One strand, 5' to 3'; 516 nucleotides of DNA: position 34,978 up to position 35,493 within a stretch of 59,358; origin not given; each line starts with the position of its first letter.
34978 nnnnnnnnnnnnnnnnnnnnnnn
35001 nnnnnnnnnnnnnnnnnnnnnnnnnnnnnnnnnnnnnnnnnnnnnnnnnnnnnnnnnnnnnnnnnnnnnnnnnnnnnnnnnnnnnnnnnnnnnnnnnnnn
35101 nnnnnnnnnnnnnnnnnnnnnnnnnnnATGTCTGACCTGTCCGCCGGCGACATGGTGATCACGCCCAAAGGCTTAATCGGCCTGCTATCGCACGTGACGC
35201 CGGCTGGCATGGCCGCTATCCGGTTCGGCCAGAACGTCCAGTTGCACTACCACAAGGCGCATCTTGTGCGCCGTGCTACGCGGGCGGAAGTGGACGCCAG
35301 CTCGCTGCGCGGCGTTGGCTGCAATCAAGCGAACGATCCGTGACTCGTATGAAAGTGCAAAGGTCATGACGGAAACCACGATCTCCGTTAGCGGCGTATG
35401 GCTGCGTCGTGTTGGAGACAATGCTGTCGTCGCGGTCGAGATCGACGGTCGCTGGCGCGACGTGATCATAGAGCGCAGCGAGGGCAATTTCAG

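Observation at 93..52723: Coding-embedded variant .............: eight identical 13-mers in both orientations, giving recurrent TTVG and PTVV peptides with rare codons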

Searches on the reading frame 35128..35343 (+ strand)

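Call 78: search_protein_families(library=pfam, max_evalue=1, proteins=[window:35128-35343:+])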
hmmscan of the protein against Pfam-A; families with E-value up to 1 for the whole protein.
window:35128-35343:+ (71 aa): 1 family
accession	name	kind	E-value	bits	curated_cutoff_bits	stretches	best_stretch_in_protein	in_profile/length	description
PF02699.20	YajC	-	0.01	16.2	28.2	1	2-45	33-75/78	Preprotein translocase subunit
